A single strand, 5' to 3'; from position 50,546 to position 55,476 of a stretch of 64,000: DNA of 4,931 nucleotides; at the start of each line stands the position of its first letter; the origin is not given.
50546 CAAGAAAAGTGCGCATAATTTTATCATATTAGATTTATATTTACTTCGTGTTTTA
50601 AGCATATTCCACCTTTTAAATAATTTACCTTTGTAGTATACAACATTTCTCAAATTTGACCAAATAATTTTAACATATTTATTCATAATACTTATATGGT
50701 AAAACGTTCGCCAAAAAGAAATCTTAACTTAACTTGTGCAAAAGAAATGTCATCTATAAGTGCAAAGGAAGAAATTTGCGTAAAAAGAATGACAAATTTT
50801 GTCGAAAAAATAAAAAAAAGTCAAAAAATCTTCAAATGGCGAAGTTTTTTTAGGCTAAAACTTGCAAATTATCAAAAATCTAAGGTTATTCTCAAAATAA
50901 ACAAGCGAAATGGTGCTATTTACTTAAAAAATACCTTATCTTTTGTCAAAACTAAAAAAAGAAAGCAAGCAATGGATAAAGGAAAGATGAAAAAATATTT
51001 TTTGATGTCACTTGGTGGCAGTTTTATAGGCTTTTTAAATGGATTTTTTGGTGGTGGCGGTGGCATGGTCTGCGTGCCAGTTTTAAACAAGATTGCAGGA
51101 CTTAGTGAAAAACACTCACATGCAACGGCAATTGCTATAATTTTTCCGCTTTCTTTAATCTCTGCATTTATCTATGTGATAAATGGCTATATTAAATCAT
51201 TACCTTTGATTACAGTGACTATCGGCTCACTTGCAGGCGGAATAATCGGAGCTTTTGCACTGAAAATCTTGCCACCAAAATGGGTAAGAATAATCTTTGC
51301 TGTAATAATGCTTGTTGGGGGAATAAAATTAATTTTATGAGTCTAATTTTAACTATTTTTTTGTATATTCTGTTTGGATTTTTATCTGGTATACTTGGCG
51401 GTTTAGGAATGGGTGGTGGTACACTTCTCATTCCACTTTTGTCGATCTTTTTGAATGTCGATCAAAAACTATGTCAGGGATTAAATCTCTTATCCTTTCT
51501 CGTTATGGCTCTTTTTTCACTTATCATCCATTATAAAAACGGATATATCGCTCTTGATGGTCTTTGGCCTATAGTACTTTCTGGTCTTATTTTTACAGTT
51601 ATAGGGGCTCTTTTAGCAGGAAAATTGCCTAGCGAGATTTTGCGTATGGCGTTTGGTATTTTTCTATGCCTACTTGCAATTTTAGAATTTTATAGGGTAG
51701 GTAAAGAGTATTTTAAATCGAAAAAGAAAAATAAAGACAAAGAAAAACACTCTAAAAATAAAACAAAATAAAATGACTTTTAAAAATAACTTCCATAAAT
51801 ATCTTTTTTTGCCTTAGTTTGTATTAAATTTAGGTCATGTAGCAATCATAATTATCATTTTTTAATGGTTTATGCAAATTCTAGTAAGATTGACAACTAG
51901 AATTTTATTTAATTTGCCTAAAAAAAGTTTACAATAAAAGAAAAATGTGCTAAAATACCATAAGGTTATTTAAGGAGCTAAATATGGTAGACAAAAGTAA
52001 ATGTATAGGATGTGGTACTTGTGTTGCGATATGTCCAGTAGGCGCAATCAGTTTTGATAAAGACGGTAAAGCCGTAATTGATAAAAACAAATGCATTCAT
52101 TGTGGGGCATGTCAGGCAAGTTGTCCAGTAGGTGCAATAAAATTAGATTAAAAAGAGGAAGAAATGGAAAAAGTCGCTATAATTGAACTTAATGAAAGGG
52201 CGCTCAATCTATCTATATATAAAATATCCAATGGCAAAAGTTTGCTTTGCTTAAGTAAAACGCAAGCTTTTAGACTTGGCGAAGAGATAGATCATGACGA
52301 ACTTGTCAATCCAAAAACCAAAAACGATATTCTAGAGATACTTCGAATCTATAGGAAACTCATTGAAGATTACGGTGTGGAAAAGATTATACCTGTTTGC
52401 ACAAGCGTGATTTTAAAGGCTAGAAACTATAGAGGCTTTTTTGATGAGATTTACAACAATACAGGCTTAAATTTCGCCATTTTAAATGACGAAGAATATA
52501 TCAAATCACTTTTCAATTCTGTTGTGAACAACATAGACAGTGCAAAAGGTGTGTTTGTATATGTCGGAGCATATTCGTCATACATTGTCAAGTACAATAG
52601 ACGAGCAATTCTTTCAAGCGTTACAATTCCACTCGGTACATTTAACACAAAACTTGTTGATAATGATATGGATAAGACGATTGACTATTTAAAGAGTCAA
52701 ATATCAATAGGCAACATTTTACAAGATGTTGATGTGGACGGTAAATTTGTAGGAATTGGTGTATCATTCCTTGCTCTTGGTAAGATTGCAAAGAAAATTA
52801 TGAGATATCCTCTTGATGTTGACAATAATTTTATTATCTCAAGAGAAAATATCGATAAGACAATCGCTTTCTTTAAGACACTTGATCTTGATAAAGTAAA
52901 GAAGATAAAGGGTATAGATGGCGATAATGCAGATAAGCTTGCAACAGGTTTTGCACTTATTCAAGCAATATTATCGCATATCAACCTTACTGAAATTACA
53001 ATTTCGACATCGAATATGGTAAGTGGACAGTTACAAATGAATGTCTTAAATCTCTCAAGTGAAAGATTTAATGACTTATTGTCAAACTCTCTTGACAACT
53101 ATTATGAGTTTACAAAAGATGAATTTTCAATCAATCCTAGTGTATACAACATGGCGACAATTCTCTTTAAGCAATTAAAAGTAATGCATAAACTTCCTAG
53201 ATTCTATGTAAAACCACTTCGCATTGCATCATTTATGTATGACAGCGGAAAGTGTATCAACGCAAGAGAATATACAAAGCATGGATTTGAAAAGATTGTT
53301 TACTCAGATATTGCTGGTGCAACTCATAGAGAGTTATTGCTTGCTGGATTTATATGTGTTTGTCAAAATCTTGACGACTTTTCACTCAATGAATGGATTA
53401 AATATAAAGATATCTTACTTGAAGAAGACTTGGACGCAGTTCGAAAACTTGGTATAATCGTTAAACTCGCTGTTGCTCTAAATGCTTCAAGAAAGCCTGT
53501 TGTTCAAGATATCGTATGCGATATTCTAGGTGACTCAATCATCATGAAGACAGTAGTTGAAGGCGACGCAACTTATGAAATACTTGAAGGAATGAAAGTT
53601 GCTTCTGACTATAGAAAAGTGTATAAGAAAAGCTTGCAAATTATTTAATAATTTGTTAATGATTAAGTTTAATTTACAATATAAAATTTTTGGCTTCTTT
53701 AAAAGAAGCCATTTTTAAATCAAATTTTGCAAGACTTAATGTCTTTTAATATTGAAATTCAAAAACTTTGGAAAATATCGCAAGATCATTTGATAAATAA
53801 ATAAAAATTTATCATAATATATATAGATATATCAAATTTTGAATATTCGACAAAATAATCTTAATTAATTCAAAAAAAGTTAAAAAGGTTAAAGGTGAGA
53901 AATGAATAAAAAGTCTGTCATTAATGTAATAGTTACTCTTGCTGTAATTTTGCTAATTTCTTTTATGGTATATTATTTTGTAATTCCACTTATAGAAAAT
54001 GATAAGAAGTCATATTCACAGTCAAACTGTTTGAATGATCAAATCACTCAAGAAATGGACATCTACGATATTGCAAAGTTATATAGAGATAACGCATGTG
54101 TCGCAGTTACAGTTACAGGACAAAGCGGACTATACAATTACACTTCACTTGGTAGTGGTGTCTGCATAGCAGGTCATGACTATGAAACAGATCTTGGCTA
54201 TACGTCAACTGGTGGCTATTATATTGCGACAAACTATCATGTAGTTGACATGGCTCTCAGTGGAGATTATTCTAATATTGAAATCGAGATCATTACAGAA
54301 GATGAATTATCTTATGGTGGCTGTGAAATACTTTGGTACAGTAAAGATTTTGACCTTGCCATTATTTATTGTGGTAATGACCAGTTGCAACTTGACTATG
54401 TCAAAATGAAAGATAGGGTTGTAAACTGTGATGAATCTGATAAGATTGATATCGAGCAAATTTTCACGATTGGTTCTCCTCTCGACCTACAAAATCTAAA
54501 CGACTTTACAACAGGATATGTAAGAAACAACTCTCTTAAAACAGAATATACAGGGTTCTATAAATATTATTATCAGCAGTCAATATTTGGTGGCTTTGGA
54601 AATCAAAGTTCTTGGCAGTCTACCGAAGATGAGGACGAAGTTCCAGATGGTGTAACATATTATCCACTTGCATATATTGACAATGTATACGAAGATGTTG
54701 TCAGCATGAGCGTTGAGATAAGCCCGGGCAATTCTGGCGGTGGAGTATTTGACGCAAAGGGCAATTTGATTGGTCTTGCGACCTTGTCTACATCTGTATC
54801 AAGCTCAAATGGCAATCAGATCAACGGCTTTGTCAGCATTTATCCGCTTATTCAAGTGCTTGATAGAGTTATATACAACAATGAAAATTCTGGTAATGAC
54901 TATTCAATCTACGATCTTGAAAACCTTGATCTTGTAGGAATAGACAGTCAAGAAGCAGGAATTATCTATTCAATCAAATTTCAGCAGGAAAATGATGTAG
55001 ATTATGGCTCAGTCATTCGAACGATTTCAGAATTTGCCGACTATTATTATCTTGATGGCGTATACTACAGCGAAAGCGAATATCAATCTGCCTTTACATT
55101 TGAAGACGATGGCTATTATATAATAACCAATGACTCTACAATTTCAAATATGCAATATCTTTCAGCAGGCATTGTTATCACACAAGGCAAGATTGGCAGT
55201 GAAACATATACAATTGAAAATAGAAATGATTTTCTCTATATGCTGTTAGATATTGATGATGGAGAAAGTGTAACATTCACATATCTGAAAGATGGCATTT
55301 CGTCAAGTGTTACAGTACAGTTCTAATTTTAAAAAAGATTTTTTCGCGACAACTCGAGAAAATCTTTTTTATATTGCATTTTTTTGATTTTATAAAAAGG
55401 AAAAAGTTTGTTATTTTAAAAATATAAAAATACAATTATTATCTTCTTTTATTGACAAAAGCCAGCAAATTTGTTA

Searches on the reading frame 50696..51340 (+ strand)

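Call 67: search_protein_families(library=pfam, proteins=[window:50696-51340:+], max_evalue=0.00001)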
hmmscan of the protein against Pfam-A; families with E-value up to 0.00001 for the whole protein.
window:50696-51340:+ (214 aa): 1 family
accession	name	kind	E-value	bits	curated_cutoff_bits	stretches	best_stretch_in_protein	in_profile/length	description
PF01925.25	TauE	-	1.3e-24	87.6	32.6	1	84-212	109-237/237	Sulfite exporter TauE/SafE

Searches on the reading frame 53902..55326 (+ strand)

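Call 67: search_protein_families(library=pfam, proteins=[window:53902-55326:+], max_evalue=0.00001)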
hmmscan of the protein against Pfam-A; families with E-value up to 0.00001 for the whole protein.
window:53902-55326:+ (474 aa): 1 family
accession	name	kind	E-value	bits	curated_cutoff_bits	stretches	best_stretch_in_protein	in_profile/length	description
PF13365.12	Trypsin_2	-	1.3e-14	55.6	27.6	1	84-292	1-144/144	Trypsin-like peptidase domain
